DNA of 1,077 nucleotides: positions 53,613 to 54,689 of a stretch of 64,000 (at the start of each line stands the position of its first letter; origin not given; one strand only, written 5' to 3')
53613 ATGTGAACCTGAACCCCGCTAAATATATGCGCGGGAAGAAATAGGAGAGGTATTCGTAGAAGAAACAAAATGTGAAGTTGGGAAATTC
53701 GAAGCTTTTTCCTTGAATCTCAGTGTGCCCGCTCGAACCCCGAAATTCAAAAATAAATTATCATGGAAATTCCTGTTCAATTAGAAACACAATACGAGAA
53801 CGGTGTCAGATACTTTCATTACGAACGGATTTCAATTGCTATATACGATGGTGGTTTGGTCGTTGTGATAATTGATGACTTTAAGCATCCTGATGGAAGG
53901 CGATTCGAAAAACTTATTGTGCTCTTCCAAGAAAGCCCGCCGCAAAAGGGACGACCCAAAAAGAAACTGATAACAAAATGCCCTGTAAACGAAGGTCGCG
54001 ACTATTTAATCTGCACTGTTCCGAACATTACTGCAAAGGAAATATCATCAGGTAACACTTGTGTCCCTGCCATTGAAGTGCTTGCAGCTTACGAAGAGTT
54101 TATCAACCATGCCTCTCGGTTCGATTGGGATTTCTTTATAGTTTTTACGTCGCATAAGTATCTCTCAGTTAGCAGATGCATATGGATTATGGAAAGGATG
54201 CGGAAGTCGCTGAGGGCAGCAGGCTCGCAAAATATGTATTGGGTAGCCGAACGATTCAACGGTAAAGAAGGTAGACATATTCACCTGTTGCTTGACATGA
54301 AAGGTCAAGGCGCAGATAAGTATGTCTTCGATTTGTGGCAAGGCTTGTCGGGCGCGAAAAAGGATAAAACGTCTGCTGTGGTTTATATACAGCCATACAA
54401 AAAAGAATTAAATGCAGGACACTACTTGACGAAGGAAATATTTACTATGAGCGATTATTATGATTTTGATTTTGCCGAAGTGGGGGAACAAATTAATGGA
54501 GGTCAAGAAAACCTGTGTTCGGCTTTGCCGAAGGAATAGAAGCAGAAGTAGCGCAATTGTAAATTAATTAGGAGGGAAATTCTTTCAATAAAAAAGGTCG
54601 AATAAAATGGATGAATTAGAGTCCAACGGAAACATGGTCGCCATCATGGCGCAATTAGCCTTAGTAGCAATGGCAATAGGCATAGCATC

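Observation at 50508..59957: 9.4-kb integrative element inserted in the last 18 bp of mnmE, the target used by SGI1-family islands in a different phylum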

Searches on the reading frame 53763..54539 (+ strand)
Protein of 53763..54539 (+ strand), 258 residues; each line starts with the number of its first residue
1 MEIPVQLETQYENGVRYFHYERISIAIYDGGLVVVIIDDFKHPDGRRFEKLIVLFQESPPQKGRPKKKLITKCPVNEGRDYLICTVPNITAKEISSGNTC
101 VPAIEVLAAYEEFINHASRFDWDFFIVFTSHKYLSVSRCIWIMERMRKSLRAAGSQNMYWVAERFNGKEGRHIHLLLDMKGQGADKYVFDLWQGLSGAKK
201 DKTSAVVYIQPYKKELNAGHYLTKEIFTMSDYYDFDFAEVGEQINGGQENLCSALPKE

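Call 6: search_protein_families(library=pfam, max_evalue=0.01, proteins=[window:53763-54539:+])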
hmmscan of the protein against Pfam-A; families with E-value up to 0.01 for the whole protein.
window:53763-54539:+ (258 aa): 0 families

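Call 17: search_protein_families(library=phrogs, max_evalue=0.01, proteins=[window:53763-54539:+])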
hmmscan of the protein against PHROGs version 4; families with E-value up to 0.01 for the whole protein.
window:53763-54539:+ (258 aa): 0 families

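Call 18: search_protein_families(library=ncbifam, max_evalue=0.01, proteins=[window:53763-54539:+])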
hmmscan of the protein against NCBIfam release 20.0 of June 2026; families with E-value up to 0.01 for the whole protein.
window:53763-54539:+ (258 aa): 0 families

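Call 19: search_protein_families(library=padloc, max_evalue=0.01, proteins=[window:53763-54539:+])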
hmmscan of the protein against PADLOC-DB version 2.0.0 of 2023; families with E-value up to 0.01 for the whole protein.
window:53763-54539:+ (258 aa): 0 families

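Call 27: find_homologous_proteins(query=window:53763-54539:+, max_evalue=0.001)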
Query window:53763-54539:+ (258 aa): 1 proteins with E <= 0.001 among 396 candidates.
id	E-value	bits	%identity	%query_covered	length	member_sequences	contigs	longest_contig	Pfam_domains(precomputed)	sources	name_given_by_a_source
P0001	3.1e-175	599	100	100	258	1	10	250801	-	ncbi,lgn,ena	-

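Call 29: search_solved_structures(query=window:53763-54539:+, max_evalue=10)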
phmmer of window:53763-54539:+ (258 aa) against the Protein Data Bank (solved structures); distinct sequences matched with E-value up to 10: 10.
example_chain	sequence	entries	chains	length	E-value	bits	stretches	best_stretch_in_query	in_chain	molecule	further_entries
7nkr_F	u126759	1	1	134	0.21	14.1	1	143-244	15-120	Nb8210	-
6a78_H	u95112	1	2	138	0.35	13.3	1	158-243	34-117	Heavy chain and linker region of the anti-human Robo1 antibody B5209B scFv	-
6a79_H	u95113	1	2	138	0.49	12.9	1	158-243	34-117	Heavy chain of the anti-human Robo1 antibody B5209B scFv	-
3ghe_H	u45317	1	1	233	0.49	12.9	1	149-236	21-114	Fab 537-10D, heavy chain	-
7nk2_F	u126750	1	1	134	0.5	12.8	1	143-241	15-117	Nanobody8202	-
7m1h_G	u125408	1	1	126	0.71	12.3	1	146-244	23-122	JPU-B8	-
6a76_H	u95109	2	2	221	1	11.8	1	158-244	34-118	Heavy chain of the anti-human Robo1 antibody B5209B Fab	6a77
3bpl_B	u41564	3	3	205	1.4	11.3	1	133-198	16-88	Interleukin-4 receptor alpha chain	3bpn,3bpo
4y5v_A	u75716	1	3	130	1.5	11.3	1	147-221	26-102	diabody 305 VH domain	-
12es_D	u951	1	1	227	1.7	11.1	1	158-241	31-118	Heavy chain of the BCMA-targeted Fab arm of linvoseltamab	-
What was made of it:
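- Tried and rejected: A PDB sequence search with orf258 alone gave noise (call 29).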

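Call 40: predict_structure(protein=window:53763-54539:+)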
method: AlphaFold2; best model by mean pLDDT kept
length: 258 residues; sequences in the alignment: 1
mean_pLDDT: 42.4   pTM: 0.34
mean pLDDT of the five models: 42.4, 34.7, 34.6, 33.4, 31.3
residues with pLDDT >= 90: 0; 70-90: 0; 50-70: 58; < 50: 200
segments of 3 or more residues with pLDDT < 50: 1-20, 22-24, 64-73, 90-146, 152-154, 156-186, 188-190, 193-258
pLDDT, mean of each block of 10 residues (from residue 1): 30 45 50 57 59 56 46 54 55 37 33 33 39 43 49 46 38 45 46 45 39 33 28 29 33 32
secondary structure, 60 per line:
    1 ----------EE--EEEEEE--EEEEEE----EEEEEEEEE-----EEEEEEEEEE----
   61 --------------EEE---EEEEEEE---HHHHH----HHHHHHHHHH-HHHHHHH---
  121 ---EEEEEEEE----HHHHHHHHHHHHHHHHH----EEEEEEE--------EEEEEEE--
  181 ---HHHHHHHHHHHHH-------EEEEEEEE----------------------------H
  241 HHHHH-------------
elements in order: E15-20 E23-28 E33-41 E47-56 E75-77 E81-87 H91-95 H100-109 H111-117 E124-131 H136-152 E157-163 E172-178 H184-196 E204-211 H240-245
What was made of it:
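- Tried and rejected: Single-sequence AF2 of orf258 was useless, with pLDDT 42 (call 40).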

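Call 41: search_protein_representatives(protein=window:53763-54539:+)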
Query: 258 residues. Proteins with E-value up to 0.001 (for the whole library): 124; up to 1e-10: 9; up to 1e-30: 1. The best 124 are listed.
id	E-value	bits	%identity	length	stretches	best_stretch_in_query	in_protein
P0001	9.9e-176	598.6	100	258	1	1-258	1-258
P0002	6.7e-19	84.6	32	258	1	59-237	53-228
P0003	1.1e-13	67.5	34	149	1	110-234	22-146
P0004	1.3e-12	64.0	31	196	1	109-235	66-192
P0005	1.7e-12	63.6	39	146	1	118-236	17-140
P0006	7.6e-12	61.4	31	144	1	112-244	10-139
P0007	8.1e-12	61.3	26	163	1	104-235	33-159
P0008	2.7e-11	59.6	33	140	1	118-228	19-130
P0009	3.6e-11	59.2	35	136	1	107-234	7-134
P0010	1.3e-10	57.4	33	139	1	113-238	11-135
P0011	1.6e-10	57.1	28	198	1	111-233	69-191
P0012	2.2e-10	56.6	31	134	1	110-237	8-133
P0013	1.5e-09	53.9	33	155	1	110-237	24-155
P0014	1.8e-09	53.7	30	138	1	110-236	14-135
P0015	2.0e-09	53.5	30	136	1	112-237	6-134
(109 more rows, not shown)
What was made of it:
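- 53763..54539 (+): 258-aa protein whose C-terminal domain (aa ~110-237) is a HUH rolling-circle Rep domain. 124 remote homologues (call 41).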

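Call 43: search_protein_families(library=pfam, alignment_id=A3, max_evalue=0.01)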
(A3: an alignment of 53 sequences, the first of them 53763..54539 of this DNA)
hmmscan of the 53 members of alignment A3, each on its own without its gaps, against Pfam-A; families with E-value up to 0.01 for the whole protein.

A. member 1, window:53763-54539:+ (258 aa): 0 families

B. families by the number of members that match (of 53 scanned): 7 families
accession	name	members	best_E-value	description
PF23343.2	REP_ORF2-G2P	40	2.9e-08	Replication-associated protein ORF2/G2P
PF21578.3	117-like_vir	3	0.00014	Virus, 117-like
PF08724.16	Rep_N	2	6.8e-05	Rep protein catalytic domain like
PF12728.13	HTH_17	1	7.7e-05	Helix-turn-helix domain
PF22957.2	NUP210_Ig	1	0.00035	NUP210 Ig-like domain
PF05840.19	Phage_GPA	1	0.0036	Bacteriophage replication gene A protein (GPA)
PF21859.2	Replitron_HUH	1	0.0047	Replitron, HUH endonuclease domain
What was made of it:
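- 53763..54539 (+): 40 of 53 homologues hit PF23343 REP_ORF2-G2P (call 43).
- On HUH endonuclease superfamily, Rep branch (PF23343 REP_ORF2-G2P-like): 40 of 53 homologues hit PF23343 (call 43).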

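Call 44: search_solved_structures(query=A3, max_evalue=10)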
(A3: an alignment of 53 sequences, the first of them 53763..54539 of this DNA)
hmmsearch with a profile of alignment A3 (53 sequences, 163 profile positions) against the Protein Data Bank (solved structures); distinct sequences matched with E-value up to 10: 14.
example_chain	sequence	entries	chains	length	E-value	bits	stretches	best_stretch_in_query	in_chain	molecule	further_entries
2x3g_A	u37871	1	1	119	0.00012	24.8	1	29-101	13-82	SIRV1 HYPOTHETICAL PROTEIN ORF119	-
9ehm_H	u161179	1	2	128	0.39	13.4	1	78-145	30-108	IOMAmin5 Fab Heavy Chain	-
9kbg_A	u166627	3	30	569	0.44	13.2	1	63-92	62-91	Non-structural protein 1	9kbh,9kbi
7szy_A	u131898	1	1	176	0.51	13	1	52-104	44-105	NS1 protein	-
9ehl_G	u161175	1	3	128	0.52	13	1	78-145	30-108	IOMAmin5 Fab Heavy Chain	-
2lm4_A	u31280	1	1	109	0.68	12.6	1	12-61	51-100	Succinate dehydrogenase assembly factor 2, mitochondrial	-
6usm_B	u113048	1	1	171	0.8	12.4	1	62-94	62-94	Non-structural protein NS1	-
7szx_B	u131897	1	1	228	0.82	12.4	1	61-104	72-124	NS1 protein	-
7y56_A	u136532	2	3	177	0.84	12.3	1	62-94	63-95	NS1 protein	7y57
8e1p_F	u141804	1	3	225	0.86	12.3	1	98-148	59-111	germline PGV20 heavy chain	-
9gdk_A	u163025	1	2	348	1.1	11.9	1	64-118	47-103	Probable JmjC domain-containing histone demethylation protein 2C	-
5fzo_A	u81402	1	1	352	1.2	11.8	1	64-118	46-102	PROBABLE JMJC DOMAIN-CONTAINING HISTONE DEMETHYLATION PROT EIN 2C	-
5fzo_B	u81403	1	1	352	1.2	11.8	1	64-118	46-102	PROBABLE JMJC DOMAIN-CONTAINING HISTONE DEMETHYLATION PROT EIN 2C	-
9xgw_A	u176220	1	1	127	1.5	11.5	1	112-146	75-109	Heavy chain of CS-42 Fab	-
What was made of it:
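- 53763..54539 (+): The profile hits SIRV1 ORF119 Rep at E 1.2e-4 (call 44).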

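Call 52: predict_structure(alignment_id=A3)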
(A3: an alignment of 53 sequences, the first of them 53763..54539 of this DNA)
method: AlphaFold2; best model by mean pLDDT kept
length: 258 residues; sequences in the alignment: 53
mean_pLDDT: 71.3   pTM: 0.60
mean pLDDT of the five models: 71.3, 70.7, 69.9, 69.2, 69.0
residues with pLDDT >= 90: 104; 70-90: 23; 50-70: 60; < 50: 71
segments of 3 or more residues with pLDDT < 50: 1-7, 40-43, 47-51, 55-57, 65-95, 97-99, 247-258
pLDDT, mean of each block of 10 residues (from residue 1): 41 63 64 56 50 48 47 38 39 49 78 90 97 95 96 95 91 96 96 98 98 94 72 65 49 40
secondary structure, 60 per line:
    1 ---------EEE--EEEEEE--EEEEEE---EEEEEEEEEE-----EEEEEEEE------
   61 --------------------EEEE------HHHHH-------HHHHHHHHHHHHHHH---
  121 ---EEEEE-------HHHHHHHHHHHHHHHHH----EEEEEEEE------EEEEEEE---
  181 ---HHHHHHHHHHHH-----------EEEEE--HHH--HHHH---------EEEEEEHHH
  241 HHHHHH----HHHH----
elements in order: E10-12 E15-20 E23-28 E32-41 E47-54 E81-84 H91-95 H103-117 E124-128 H136-152 E157-164 E171-177 H184-195 E207-211 H219-222 E232-237 H238-246 H251-254
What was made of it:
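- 53763..54539 (+): The AF2 C-terminal domain has pLDDT >90 (call 52).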

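Call 58: fold_search(model_id=the predicted structure, library=pdb)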
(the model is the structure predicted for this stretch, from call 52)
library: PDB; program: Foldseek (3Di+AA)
matches with E <= 10: 1295; with E <= 0.001: 0
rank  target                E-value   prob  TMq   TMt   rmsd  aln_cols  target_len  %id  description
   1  6mmc                  5.2e-03  0.99  0.22  0.50   4.8        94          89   17  Carbon regulatory PII-like protein SbtB from Cyanobium sp. 7001 bound to ADP (released 2019-09-18)
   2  6mmo_C                1.5e-02  0.99  0.22  0.53   4.7        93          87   16  Carbon regulatory PII-like protein SbtB from Cyanobium sp. 7001 bound to AMP (released 2019-09-18)
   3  5dcx_H                2.1e-02  0.90  0.25  0.30   8.1       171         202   10  Structural studies of AAV2 Rep68 reveal a partially structured linker and compact domain conformation (released 2015-09-23)
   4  6mmq_A                2.4e-02  0.96  0.22  0.52   4.9        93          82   17  Carbon regulatory PII-like protein SbtB from Cyanobium sp. 7001 bound to cAMP (released 2019-09-18)
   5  6mmq_C                2.4e-02  0.96  0.22  0.50   4.9        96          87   17  Carbon regulatory PII-like protein SbtB from Cyanobium sp. 7001 bound to cAMP (released 2019-09-18)
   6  2x3g                  2.7e-02  1.00  0.28  0.55   4.0       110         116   14  Crystal Structure of the hypothetical protein ORF119 from Sulfolobus islandicus rod-shaped virus 1 (released 2010-07-21)
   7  9qup_B                3.1e-02  1.00  0.24  0.35   4.4        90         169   12  Tb(III)-bound de novo protein scaffold TFD-EE MPNN (released 2025-11-19)
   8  8oz0_D                3.1e-02  0.28  0.18  0.17  18.5       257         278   10  Structure of a human 48S translation initiation complex with eIF4F and eIF4A (released 2024-02-07)
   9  5o3p_A                3.3e-02  1.00  0.25  0.57   3.4        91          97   10  Carbon regulatory PII-like protein SbtB from Synechocystis sp. 6803 in Apo state, trigonal crystal form (released 2018-05-16)
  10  6n4a_A                3.3e-02  0.93  0.21  0.50   4.9        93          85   17  PII-like SbtB from Cyanobium sp PCC 7001 (apo) (released 2019-09-18)
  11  2cz4_C                3.5e-02  0.98  0.23  0.52   4.6        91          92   12  Crystal structure of a putative PII-like signaling protein (TTHA0516) from Thermus thermophilus HB8 (released 2006-01-10)
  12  3wrn                  3.7e-02  0.87  0.28  0.29  11.0       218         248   13  Minute virus of mice non-structural protein-1N-terminal nuclease domain reveals a unique Zn2+ coordination in the active (released 2015-01-21)
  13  9i5x_b                3.9e-02  0.97  0.25  0.55   5.0       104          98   12  Porphyromonas gingivalis 70S ribosome (W83 Strain) (released 2025-08-20)
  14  2kl8_MODEL_1_A        4.1e-02  0.99  0.25  0.61   4.0        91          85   12  Solution NMR Structure of de novo designed ferredoxin-like fold protein, Northeast Structural Genomics Consort (released 2009-07-28)
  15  4c3k_F                4.1e-02  0.99  0.25  0.54   3.8        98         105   11  Structure of mixed PII-ADP complexes from S. elongatus (released 2014-02-12)
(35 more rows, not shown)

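Call 60: search_dna_similar(query=window:53763-54539:+, collection=plasmids, mode=protein, max_rows=15, max_evalue=0.01)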
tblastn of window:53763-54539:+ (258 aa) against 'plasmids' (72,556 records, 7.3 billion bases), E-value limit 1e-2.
No match.

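Call 73: find_encoding_contigs(protein=P0002, flank=10000, max_places=4)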
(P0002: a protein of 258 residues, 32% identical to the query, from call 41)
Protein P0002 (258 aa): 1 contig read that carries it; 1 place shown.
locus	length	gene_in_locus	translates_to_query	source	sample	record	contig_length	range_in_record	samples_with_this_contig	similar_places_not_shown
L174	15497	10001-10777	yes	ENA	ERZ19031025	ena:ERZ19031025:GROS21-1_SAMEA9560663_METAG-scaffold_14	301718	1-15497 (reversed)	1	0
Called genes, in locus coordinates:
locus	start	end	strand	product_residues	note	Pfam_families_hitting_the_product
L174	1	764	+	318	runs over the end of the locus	PF00491:Arginase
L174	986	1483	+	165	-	PF00825:Ribonuclease_P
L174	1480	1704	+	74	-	PF01809:YidD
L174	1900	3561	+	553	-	PF00595:PDZ, PF13180:PDZ_2, PF17820:PDZ_6, PF03572:Peptidase_S41, PF28547:CHD_PDZ-protease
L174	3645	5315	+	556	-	PF00595:PDZ, PF13180:PDZ_2, PF17820:PDZ_6, PF03572:Peptidase_S41, PF28547:CHD_PDZ-protease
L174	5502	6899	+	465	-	PF10396:TrmE_N, PF12631:MnmE_helical, PF00025:Arf (faint), PF01926:MMR_HSR1, PF02421:FeoB_N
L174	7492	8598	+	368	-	PF13102:Phage_int_SAM_5, PF00589:Phage_integrase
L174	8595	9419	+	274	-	-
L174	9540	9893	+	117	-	PF12728:HTH_17 (weak)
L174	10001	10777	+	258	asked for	-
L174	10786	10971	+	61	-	PF12728:HTH_17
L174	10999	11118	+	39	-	-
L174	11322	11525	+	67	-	-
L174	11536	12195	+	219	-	PF00239:Resolvase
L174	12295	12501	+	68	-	-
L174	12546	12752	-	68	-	-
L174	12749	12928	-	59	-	-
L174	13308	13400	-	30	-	-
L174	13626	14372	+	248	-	-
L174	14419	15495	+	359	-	?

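Call 82: find_encoding_contigs(protein=P0003, flank=8000, max_places=3)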
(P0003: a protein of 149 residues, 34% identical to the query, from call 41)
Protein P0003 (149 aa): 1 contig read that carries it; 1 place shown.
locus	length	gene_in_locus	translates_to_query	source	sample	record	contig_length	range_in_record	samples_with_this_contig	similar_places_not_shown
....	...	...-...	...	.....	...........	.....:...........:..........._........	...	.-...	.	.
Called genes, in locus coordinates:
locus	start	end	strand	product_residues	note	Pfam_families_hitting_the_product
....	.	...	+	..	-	?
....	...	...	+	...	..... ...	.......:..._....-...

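Call 83: find_encoding_contigs(protein=P0005, flank=8000, max_places=3)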
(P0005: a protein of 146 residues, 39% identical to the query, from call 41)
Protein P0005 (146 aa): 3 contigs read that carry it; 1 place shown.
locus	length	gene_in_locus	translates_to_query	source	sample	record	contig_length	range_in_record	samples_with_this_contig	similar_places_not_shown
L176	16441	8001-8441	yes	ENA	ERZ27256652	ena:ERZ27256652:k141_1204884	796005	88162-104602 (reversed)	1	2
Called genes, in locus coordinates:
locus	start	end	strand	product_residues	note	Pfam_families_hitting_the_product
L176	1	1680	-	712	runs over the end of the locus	PF13374:TPR_10 (faint), PF00515:TPR_1 (faint), PF07719:TPR_2 (faint), PF13424:TPR_12, PF13424:TPR_12, PF13181:TPR_8 (weak), PF13424:TPR_12, PF07228:SpoIIE, +2 more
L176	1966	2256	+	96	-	-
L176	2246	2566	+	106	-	-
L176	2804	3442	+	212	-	-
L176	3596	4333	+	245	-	-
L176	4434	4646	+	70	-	-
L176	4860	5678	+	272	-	-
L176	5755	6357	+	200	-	-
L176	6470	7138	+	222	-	-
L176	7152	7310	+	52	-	-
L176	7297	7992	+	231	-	PF01227:GTP_cyclohydroI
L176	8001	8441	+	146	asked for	-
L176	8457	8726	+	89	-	PF12728:HTH_17 (faint)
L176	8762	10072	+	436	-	PF13102:Phage_int_SAM_5, PF00589:Phage_integrase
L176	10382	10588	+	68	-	-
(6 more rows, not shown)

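Call 84: search_dna_similar(query=window:53763-54539:+, collection=phages, mode=protein, max_evalue=1, max_rows=20)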
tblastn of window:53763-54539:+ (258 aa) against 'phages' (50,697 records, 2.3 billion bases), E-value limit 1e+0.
No match.

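Call 92: fold_search(model_id=the predicted structure, library=viral)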
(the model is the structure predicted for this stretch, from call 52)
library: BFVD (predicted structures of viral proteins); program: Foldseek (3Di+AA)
matches with E <= 10: 1475; with E <= 0.001: 28
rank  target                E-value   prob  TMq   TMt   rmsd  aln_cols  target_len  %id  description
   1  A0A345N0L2            1.1e-09  1.00  0.46  0.44  17.1       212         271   19  (no name in the UniProt tables at hand)
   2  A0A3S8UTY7            1.2e-05  1.00  0.36  0.33   5.1       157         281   14  (no name in the UniProt tables at hand)
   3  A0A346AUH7            1.0e-04  1.00  0.33  0.29   6.4       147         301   16  (no name in the UniProt tables at hand)
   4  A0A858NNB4            1.2e-04  1.00  0.38  0.31   4.3       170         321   14  (no name in the UniProt tables at hand)
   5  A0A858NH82            1.2e-04  1.00  0.34  0.33   6.0       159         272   14  (no name in the UniProt tables at hand)
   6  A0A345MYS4            1.5e-04  1.00  0.37  0.48   7.6       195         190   12  (no name in the UniProt tables at hand)
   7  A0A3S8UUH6            1.6e-04  1.00  0.37  0.29  13.8       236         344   15  (no name in the UniProt tables at hand)
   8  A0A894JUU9            1.6e-04  1.00  0.30  0.26  15.4       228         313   15  (no name in the UniProt tables at hand)
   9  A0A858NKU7            1.7e-04  1.00  0.34  0.33   6.2       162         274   13  (no name in the UniProt tables at hand)
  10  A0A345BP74            1.7e-04  1.00  0.32  0.19   9.8       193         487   16  (no name in the UniProt tables at hand)
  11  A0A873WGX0            1.8e-04  1.00  0.37  0.32  10.1       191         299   10  (no name in the UniProt tables at hand)
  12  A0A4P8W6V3            2.4e-04  1.00  0.32  0.29  14.3       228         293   11  (no name in the UniProt tables at hand)
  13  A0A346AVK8            2.7e-04  1.00  0.32  0.26   5.8       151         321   15  (no name in the UniProt tables at hand)
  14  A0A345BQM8            4.1e-04  0.95  0.26  0.26  19.0       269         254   12  (no name in the UniProt tables at hand)
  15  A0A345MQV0            4.3e-04  1.00  0.32  0.32  16.4       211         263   12  (no name in the UniProt tables at hand)
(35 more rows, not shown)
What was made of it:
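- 53763..54539 (+): The fold matches microvirus VP4 and ORF2/G2P Reps (call 92).
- On HUH endonuclease superfamily, Rep branch (PF23343 REP_ORF2-G2P-like): Fold hits go to SIRV1 Rep, AAV Rep, microvirus VP4 and G2P (calls 58, 92).
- The Rep fold matches microvirus and inovirus initiators (calls 43, 92).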
